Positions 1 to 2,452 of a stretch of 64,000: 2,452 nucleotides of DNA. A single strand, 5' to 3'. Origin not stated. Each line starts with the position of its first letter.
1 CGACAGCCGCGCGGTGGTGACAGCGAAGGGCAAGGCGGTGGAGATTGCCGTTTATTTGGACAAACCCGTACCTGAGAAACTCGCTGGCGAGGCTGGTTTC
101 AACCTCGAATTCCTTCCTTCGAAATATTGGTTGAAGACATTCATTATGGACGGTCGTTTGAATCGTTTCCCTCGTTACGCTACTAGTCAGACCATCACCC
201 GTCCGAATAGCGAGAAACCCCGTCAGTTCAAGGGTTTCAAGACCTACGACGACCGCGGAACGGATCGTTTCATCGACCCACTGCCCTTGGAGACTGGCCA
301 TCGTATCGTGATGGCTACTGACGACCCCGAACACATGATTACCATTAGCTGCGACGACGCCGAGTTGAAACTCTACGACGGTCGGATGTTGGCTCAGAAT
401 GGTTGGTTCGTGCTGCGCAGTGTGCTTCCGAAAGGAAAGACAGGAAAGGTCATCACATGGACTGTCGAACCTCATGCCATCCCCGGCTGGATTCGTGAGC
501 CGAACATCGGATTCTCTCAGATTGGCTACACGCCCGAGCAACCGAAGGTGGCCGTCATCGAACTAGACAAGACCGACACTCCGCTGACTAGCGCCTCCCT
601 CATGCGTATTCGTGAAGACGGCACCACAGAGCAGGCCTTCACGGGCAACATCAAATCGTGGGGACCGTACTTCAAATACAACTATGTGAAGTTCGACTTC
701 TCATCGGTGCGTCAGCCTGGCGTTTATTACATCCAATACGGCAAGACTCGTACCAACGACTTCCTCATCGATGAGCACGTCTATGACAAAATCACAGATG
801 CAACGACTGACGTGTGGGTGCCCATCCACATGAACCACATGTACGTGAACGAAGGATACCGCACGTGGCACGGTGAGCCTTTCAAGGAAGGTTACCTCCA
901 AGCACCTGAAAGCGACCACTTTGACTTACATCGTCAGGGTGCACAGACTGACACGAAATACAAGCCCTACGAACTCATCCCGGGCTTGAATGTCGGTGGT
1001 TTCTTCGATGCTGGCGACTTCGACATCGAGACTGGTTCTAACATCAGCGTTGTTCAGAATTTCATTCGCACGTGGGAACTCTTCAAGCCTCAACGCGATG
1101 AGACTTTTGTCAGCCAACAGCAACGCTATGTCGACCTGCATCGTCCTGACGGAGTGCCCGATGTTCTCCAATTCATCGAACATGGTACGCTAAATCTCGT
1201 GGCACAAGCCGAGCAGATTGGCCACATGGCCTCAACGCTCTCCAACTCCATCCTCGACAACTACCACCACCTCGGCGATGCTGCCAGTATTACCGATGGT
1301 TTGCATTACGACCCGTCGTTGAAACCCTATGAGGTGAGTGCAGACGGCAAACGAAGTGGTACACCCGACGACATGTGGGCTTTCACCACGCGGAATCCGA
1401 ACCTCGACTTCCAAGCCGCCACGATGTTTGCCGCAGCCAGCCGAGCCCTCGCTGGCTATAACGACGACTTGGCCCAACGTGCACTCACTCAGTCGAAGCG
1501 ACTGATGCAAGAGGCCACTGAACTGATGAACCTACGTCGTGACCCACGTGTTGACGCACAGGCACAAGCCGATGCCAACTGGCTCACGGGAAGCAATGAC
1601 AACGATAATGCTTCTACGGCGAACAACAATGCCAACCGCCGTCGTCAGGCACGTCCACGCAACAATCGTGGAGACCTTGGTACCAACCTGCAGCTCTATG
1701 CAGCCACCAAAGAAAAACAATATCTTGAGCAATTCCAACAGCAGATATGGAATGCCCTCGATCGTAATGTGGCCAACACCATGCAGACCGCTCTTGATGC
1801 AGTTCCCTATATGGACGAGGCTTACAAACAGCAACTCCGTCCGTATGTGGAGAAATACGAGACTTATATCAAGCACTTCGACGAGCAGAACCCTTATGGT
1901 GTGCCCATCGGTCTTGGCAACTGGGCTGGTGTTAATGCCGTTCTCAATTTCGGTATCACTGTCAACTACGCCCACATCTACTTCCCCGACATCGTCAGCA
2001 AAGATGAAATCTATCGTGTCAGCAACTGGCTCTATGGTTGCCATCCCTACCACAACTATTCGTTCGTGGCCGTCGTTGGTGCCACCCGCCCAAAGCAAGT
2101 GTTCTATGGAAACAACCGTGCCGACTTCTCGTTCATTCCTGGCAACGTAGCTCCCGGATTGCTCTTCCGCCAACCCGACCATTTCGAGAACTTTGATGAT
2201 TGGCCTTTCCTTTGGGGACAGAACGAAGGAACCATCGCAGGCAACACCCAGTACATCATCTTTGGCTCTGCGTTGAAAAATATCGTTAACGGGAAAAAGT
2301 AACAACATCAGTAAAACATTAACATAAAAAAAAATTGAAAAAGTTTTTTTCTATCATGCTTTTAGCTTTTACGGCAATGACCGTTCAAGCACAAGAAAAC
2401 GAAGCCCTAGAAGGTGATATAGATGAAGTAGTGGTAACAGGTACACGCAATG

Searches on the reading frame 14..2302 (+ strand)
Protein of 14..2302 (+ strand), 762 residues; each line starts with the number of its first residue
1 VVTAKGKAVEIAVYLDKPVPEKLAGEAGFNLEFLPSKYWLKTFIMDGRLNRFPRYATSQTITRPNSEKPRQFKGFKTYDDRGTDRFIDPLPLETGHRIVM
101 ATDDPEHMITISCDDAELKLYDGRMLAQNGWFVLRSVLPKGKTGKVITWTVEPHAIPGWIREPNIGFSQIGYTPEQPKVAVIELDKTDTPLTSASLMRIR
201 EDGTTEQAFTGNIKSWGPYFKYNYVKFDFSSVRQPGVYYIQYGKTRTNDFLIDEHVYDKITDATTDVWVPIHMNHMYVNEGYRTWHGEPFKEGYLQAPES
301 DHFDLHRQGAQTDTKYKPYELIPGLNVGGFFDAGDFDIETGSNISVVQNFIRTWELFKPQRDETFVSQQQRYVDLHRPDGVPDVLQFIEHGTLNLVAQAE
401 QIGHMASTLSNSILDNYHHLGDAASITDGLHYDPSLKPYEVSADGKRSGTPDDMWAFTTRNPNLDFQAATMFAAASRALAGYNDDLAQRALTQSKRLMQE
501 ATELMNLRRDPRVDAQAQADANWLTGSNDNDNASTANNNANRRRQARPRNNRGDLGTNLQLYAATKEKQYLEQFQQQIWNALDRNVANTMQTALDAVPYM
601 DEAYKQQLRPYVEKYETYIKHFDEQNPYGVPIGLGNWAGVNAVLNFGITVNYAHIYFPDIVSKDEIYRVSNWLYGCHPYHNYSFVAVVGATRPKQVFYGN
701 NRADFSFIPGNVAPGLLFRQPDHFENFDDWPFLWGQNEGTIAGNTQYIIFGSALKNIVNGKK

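Call 12: search_protein_families(library=pfam, proteins=[window:14-2302:+])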
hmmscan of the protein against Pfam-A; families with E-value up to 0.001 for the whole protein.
window:14-2302:+ (762 aa): 2 families
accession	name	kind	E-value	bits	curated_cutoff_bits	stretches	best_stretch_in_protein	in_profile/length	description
PF00759.25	Glyco_hydro_9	-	2.9e-10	40.5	27.7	1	327-747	50-440/444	Glycosyl hydrolase family 9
PF02927.20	CelD_N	-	6.5e-10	40.1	24.6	1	162-245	3-84/86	Cellulase N-terminal ig-like domain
